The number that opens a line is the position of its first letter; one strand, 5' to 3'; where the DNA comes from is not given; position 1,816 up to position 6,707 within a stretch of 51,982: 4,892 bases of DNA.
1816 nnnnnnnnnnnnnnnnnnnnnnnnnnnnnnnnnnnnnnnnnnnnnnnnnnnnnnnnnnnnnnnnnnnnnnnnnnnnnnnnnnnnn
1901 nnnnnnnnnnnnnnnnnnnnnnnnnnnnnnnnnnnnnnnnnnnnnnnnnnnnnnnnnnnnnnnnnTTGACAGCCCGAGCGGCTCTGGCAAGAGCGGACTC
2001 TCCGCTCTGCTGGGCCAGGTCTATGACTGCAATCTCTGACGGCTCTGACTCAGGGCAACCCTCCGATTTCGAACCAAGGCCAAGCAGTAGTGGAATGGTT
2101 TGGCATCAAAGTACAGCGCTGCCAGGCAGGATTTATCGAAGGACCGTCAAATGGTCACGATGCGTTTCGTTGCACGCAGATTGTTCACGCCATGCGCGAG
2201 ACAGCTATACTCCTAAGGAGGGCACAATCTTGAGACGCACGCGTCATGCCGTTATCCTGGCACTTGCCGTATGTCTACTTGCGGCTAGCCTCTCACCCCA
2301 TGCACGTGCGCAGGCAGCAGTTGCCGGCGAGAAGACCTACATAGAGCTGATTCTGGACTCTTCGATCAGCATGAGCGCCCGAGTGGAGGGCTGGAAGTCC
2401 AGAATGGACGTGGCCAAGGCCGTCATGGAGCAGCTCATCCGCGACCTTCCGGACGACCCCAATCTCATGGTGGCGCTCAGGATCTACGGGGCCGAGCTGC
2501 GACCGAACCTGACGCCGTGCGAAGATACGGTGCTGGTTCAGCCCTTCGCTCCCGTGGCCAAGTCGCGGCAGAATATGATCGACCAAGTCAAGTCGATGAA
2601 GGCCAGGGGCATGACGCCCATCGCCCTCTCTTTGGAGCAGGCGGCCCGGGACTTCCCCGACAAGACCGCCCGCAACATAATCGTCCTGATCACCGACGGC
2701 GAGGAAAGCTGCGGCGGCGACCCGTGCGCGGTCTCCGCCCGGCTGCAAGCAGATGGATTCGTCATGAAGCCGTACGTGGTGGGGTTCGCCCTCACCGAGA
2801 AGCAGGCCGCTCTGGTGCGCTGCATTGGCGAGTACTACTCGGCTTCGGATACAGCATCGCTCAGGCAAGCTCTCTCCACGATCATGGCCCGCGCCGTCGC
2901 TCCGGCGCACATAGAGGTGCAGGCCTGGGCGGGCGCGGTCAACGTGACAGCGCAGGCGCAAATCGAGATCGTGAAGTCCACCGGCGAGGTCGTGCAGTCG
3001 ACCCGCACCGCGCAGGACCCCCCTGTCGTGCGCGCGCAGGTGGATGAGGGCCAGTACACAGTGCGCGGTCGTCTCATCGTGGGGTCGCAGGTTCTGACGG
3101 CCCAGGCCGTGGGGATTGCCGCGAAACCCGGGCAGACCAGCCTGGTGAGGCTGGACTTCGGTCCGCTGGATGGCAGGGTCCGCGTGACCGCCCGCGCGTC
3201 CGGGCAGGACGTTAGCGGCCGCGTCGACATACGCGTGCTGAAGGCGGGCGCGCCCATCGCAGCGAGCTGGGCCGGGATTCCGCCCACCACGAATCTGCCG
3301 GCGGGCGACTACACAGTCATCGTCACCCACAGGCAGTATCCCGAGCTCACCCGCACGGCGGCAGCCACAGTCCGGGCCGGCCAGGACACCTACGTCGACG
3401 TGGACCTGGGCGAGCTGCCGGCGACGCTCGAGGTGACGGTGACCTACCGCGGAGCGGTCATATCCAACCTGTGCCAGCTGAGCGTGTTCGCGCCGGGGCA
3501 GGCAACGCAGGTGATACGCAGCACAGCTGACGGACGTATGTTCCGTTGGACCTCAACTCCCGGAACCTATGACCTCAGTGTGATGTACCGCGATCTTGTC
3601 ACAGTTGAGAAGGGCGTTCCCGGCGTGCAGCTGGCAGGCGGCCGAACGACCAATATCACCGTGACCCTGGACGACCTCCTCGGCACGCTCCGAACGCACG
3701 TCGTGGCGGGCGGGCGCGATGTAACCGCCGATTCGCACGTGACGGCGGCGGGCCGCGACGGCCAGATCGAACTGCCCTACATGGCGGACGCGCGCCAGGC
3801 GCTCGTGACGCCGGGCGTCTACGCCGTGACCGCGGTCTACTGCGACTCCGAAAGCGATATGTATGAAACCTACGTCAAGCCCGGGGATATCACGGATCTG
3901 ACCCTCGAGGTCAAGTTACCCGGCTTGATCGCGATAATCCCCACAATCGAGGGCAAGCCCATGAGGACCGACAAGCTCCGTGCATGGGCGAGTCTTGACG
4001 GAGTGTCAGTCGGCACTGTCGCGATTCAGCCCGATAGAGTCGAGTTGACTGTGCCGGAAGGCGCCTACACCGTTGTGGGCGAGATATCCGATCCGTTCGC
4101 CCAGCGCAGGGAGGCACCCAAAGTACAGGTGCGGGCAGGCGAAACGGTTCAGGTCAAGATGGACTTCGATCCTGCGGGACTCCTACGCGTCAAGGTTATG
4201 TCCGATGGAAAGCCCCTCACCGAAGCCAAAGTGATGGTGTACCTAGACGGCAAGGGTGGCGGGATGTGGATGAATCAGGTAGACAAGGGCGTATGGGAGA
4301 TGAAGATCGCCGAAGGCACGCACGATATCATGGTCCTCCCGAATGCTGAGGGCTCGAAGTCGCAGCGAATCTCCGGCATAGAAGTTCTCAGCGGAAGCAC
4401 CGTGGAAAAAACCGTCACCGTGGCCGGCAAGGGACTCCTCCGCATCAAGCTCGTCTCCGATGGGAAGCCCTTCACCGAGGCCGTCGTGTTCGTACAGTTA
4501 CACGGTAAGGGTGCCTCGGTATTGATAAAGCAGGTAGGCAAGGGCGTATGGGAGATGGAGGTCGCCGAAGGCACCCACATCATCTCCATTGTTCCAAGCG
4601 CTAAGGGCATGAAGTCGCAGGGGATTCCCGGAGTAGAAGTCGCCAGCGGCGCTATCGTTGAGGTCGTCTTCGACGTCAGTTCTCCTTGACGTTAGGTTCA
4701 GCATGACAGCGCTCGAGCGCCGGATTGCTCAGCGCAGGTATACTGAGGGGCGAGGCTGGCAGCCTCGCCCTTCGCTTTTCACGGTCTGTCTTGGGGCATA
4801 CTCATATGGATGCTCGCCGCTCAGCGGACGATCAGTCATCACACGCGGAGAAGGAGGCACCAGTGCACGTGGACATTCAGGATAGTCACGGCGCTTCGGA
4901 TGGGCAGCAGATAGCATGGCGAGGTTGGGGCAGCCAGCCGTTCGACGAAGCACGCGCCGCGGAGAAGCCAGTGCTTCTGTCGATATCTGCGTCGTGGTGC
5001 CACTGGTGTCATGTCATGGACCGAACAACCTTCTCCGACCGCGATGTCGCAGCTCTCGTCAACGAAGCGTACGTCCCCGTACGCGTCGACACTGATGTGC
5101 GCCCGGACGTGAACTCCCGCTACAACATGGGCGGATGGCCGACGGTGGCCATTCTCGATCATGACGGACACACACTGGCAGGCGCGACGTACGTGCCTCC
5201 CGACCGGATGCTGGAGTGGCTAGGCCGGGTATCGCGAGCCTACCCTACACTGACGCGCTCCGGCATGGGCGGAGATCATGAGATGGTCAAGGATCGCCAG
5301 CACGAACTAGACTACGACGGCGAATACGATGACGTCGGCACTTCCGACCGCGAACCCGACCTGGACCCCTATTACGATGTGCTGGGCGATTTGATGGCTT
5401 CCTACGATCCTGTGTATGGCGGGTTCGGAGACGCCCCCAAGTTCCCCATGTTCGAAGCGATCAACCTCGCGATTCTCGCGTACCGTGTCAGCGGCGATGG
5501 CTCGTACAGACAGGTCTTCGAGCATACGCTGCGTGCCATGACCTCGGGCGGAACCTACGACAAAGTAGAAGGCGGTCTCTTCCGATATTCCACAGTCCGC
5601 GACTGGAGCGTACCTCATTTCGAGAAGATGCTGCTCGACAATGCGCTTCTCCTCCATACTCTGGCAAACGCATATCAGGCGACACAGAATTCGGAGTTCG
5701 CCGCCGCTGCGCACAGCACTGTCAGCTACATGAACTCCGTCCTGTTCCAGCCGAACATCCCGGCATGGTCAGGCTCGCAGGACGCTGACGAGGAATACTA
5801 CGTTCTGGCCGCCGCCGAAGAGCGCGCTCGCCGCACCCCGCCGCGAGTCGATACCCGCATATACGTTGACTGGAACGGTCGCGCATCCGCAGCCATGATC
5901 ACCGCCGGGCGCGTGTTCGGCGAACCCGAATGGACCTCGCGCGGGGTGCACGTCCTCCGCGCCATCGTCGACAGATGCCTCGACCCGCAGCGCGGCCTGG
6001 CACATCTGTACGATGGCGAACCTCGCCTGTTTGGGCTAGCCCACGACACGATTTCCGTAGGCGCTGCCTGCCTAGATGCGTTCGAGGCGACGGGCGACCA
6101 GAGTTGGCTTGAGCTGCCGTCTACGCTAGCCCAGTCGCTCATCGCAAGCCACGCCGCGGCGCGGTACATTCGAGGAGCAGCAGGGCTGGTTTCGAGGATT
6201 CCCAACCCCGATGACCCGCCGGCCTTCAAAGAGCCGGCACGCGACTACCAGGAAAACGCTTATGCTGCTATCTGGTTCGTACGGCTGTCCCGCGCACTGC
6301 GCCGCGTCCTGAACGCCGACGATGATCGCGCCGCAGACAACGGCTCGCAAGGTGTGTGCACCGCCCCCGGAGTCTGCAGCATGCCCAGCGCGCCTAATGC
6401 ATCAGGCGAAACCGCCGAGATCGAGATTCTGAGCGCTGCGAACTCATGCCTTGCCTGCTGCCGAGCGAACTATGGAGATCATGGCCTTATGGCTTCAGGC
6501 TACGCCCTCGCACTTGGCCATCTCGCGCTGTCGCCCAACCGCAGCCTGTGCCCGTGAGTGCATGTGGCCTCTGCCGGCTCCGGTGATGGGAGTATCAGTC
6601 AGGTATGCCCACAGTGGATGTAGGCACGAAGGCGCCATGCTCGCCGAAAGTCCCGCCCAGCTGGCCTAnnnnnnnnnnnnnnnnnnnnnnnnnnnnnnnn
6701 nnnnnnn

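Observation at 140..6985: Diverged inverted copies of a hairpin-rich ~350-500 bp repeat bracket a 6-kb four-gene cassette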

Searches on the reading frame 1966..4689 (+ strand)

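Call 12: search_protein_families(library=pfam, proteins=[window:1966-4689:+], max_evalue=0.01)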
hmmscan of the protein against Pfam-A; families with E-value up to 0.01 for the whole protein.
window:1966-4689:+ (907 aa): 4 families
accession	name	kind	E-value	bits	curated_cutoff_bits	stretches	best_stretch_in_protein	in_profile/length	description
PF13620.12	CarboxypepD_reg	-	1.7e-11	44.7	32.3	1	442-481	43-81/82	Carboxypeptidase regulatory-like domain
PF13519.12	VWA_2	-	5.6e-08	33.8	27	1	128-246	3-107/107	von Willebrand factor type A domain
PF00092.34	VWA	-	8.5e-08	33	23.8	1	128-283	4-147/174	von Willebrand factor type A domain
PF10670.15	DUF4198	-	0.00021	21.9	34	0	739-764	148-173/209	Domain of unknown function (DUF4198)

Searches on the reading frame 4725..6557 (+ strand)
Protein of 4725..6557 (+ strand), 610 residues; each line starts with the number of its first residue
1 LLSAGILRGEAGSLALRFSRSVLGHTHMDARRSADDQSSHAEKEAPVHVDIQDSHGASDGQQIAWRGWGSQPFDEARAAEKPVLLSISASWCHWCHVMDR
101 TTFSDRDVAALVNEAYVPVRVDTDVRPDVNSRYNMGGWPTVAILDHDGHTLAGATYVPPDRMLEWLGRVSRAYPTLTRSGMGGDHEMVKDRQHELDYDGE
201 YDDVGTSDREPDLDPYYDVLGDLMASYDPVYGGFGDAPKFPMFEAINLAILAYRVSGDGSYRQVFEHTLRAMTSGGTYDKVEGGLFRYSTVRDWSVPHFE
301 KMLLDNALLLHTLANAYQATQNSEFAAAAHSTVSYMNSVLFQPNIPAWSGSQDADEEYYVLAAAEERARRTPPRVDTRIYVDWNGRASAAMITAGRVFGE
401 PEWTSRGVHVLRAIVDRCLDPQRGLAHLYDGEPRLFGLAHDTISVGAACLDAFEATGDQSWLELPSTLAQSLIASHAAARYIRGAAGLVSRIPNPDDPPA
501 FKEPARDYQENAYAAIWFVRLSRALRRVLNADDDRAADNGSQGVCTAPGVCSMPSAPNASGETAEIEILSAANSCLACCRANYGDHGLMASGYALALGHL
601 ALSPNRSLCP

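Call 11: find_encoding_contigs(protein=window:4725-6557:+, flank=10000, max_places=10)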
Protein window:4725-6557:+ (610 aa): no gene with exactly this product is on record in the collection.

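Call 12: search_protein_families(library=pfam, proteins=[window:4725-6557:+], max_evalue=0.01)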
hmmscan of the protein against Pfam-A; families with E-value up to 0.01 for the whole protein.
window:4725-6557:+ (610 aa): 5 families
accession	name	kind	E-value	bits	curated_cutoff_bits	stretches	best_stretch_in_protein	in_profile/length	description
PF03190.21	Thioredox_DsbH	-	1.6e-31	109.9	27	1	61-163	18-128/163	Protein of unknown function, DUF255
PF13899.12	Thioredoxin_7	-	5.9e-14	52.4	27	1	65-145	2-82/83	Thioredoxin-like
PF13098.12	Thioredoxin_2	-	1e-07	32.7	27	1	77-166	2-104/104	Thioredoxin-like domain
PF00085.26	Thioredoxin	-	0.00017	22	23.5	1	73-146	10-81/103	Thioredoxin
PF07221.17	GlcNAc_2-epim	-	0.0038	17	23.4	0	444-479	144-179/347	N-acylglucosamine 2-epimerase (GlcNAc 2-epimerase)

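Call 13: find_encoding_contigs(protein=window:4863-6557:+, flank=10000, max_places=10)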
Protein window:4863-6557:+ (564 aa): 18 contigs read that carry it; 10 places shown.
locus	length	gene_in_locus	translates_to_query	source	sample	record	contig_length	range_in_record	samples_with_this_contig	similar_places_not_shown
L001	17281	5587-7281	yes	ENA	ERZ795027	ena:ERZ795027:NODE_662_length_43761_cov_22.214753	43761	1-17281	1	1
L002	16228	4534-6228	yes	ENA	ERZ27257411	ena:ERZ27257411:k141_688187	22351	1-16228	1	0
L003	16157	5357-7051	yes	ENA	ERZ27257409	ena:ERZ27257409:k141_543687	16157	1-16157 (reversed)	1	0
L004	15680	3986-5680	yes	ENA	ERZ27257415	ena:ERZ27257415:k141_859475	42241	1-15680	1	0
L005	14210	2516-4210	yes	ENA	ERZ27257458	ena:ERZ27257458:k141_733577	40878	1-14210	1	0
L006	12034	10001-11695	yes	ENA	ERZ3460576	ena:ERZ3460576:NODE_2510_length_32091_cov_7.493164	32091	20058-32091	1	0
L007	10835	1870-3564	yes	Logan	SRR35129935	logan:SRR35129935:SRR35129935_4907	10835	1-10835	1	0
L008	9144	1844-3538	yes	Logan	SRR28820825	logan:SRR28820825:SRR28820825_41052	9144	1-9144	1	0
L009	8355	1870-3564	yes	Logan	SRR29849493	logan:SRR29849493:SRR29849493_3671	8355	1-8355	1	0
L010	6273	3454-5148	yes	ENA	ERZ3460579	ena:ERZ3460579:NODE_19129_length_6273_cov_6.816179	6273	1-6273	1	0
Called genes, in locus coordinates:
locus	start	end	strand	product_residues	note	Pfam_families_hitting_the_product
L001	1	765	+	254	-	?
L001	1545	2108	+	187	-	PF12822:ECF_trnsprt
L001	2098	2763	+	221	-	-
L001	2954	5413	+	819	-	PF00092:VWA, PF13519:VWA_2 (weak), PF13620:CarboxypepD_reg (faint)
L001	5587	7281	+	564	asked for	PF03190:Thioredox_DsbH, PF13899:Thioredoxin_7, PF13098:Thioredoxin_2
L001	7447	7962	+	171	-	-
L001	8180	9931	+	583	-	PF00664:ABC_membrane, PF00005:ABC_tran, PF02463:SMC_N (faint)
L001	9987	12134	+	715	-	PF00664:ABC_membrane, PF00005:ABC_tran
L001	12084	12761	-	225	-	PF00702:Hydrolase, PF08282:Hydrolase_3 (faint), PF12710:HAD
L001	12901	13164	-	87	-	PF07875:Coat_F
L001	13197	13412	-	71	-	-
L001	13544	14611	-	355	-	PF06071:YchF-GTPase_C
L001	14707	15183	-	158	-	PF00156:Pribosyltran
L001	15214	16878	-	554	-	PF00485:PRK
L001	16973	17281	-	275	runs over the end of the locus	-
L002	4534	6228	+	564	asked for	PF03190:Thioredox_DsbH, PF13899:Thioredoxin_7, PF13098:Thioredoxin_2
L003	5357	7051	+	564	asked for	PF03190:Thioredox_DsbH, PF13899:Thioredoxin_7, PF13098:Thioredoxin_2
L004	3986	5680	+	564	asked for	PF03190:Thioredox_DsbH, PF13899:Thioredoxin_7, PF13098:Thioredoxin_2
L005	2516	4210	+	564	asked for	PF03190:Thioredox_DsbH, PF13899:Thioredoxin_7, PF13098:Thioredoxin_2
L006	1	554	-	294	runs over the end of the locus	PF01471:PG_binding_1, PF07486:Hydrolase_2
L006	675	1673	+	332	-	PF02655:ATP-grasp_3 (weak), PF07478:Dala_Dala_lig_C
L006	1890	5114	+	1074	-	PF00092:VWA (weak), PF13519:VWA_2, PF13620:CarboxypepD_reg (faint)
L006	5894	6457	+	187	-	PF12822:ECF_trnsprt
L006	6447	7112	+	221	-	-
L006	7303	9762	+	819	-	PF00092:VWA, PF13519:VWA_2 (weak), PF13620:CarboxypepD_reg (faint)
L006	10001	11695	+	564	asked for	PF03190:Thioredox_DsbH, PF13899:Thioredoxin_7, PF13098:Thioredoxin_2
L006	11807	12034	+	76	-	?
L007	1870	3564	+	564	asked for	PF03190:Thioredox_DsbH, PF13899:Thioredoxin_7, PF13098:Thioredoxin_2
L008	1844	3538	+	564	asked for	PF03190:Thioredox_DsbH, PF13899:Thioredoxin_7, PF13098:Thioredoxin_2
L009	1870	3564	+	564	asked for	PF03190:Thioredox_DsbH, PF13899:Thioredoxin_7, PF13098:Thioredoxin_2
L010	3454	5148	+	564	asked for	PF03190:Thioredox_DsbH, PF13899:Thioredoxin_7, PF13098:Thioredoxin_2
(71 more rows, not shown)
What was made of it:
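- All 10 contig places shown for the cassette have one orientation (call 13). Pipelines call a 171- or 189-aa gene over B (call 13). The gene upstream of A is a VWA paralogue of the cassette's VWA gene (call 13, L006).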

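Call 44: find_homologous_proteins(query=window:4863-6557:+, max_evalue=1e-30)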
Query window:4863-6557:+ (564 aa): 7949 proteins with E <= 1e-30 among 8000 candidates; the best 120 are listed.
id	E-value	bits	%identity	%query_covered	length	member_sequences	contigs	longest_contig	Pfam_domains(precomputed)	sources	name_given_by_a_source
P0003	0.0e+0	1306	99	100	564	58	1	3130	PF03190.22,PF13899.13,PF13098.14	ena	-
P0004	0.0e+0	1069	83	100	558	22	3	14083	PF03190.22,PF13899.13,PF13098.14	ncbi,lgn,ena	-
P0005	0.0e+0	1038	81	99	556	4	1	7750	PF03190.22,PF13899.13,PF13098.14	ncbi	-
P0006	0.0e+0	1026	81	99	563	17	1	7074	PF03190.22,PF13899.13,PF13098.14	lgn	-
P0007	0.0e+0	1026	80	100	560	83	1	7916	PF03190.22,PF13899.13,PF13098.14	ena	-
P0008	1.4e-289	980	78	99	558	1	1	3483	PF03190.22,PF13899.13,PF13098.14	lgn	-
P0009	1.0e-165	571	50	97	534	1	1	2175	PF03190.22,PF13899.13,PF13098.14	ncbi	-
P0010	8.6e-164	564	49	95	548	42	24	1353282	PF03190.22,PF07221.18,PF13899.13,PF13098.14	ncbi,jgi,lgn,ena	ncbi:MAG: thioredoxin domain-containing protein [Bacillota bacterium]|jgi:uncharacterized protein Yy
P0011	5.5e-162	558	48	97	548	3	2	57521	PF03190.22,PF13899.13,PF13098.14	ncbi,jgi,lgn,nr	ncbi:MAG: DUF255 domain-containing protein [Firmicutes bacterium]|nr:DUF255 domain-containing protei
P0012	1.8e-155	537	49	97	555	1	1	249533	PF03190.22,PF00085.27,PF13899.13,PF13098.14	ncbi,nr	ncbi:MAG: DUF255 domain-containing protein [Clostridia bacterium]|nr:DUF255 domain-containing protei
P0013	2.4e-151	523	48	97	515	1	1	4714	PF03190.22,PF13899.13,PF13098.14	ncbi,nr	ncbi:MAG: DUF255 domain-containing protein, partial [Firmicutes bacterium]|nr:DUF255 domain-containi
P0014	5.2e-146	506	47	95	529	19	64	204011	PF03190.22,PF13899.13,PF13098.14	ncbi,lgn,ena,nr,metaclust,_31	ncbi:MAG: thioredoxin domain-containing protein [Firmicutes bacterium]|nr:thioredoxin domain-contain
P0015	5.5e-139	482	47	96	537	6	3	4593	PF03190.22,PF13899.13,PF13098.14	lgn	-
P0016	8.1e-139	482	45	95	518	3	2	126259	PF03190.22,PF13899.13,PF13098.14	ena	-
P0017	8.2e-139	482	45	96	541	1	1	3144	PF03190.22,PF13899.13,PF13098.14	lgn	-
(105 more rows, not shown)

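Call 45: find_encoding_contigs(protein=P0004, flank=10000, max_places=4)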
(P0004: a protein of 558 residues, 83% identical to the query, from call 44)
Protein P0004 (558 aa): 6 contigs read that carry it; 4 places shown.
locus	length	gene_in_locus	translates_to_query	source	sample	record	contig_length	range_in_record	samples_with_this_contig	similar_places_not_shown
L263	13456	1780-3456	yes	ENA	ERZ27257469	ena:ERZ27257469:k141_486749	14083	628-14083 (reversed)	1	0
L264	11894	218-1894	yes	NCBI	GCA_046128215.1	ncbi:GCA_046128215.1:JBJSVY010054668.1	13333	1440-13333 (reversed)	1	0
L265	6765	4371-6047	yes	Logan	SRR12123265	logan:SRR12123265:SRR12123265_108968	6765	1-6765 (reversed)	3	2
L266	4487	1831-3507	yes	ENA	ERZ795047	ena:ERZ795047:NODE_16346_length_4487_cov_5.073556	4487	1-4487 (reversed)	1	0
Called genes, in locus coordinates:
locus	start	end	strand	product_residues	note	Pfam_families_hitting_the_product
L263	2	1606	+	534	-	?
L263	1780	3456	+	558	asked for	PF03190:Thioredox_DsbH, PF13899:Thioredoxin_7, PF13098:Thioredoxin_2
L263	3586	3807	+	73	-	-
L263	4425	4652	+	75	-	-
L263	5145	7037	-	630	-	PF00672:HAMP, PF00015:MCPsignal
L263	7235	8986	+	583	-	PF00664:ABC_membrane, PF00005:ABC_tran, PF02463:SMC_N (faint)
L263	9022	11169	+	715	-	PF00664:ABC_membrane, PF00005:ABC_tran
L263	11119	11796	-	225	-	PF00702:Hydrolase, PF08282:Hydrolase_3 (faint), PF12710:HAD, PF13419:HAD_2 (faint), PF13242:Hydrolase_like (faint)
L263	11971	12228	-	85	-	PF07875:Coat_F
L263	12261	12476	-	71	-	-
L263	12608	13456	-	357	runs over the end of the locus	PF06071:YchF-GTPase_C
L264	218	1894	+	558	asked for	PF03190:Thioredox_DsbH, PF13899:Thioredoxin_7, PF13098:Thioredoxin_2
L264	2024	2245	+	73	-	-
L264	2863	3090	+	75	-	-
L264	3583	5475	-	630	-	PF00672:HAMP, PF00015:MCPsignal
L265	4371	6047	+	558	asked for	PF03190:Thioredox_DsbH, PF13899:Thioredoxin_7, PF13098:Thioredoxin_2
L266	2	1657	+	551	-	PF13620:CarboxypepD_reg (faint), PF10670:DUF4198 (faint)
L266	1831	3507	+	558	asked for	PF03190:Thioredox_DsbH, PF13899:Thioredoxin_7, PF13098:Thioredoxin_2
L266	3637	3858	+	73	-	-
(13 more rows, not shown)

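Call 46: find_encoding_contigs(protein=P0005, flank=10000, max_places=3)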
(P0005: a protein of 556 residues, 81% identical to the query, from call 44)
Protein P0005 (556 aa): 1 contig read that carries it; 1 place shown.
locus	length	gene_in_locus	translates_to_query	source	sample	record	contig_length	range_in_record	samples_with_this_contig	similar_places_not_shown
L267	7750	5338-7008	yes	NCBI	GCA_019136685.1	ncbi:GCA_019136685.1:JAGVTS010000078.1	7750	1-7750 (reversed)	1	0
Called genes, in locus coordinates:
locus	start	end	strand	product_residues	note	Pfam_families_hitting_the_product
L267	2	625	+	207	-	?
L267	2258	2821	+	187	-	PF12822:ECF_trnsprt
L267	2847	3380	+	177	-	-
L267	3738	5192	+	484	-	PF00092:VWA, PF13519:VWA_2 (weak)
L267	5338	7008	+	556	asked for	PF03190:Thioredox_DsbH, PF13899:Thioredoxin_7, PF13098:Thioredoxin_2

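Call 47: find_encoding_contigs(protein=P0007, flank=10000, max_places=3)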
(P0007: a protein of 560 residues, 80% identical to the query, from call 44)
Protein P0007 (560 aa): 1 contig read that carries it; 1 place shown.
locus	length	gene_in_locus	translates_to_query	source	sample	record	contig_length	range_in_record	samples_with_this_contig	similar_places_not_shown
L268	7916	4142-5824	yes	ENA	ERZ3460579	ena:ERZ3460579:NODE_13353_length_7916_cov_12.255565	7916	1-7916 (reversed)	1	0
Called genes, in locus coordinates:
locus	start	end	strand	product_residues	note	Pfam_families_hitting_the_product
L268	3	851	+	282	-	?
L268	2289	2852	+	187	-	PF12822:ECF_trnsprt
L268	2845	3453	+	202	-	-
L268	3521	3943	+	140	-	-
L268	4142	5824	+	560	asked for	PF03190:Thioredox_DsbH, PF13899:Thioredoxin_7, PF13098:Thioredoxin_2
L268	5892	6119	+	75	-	-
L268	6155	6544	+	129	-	PF02661:Fic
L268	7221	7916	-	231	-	?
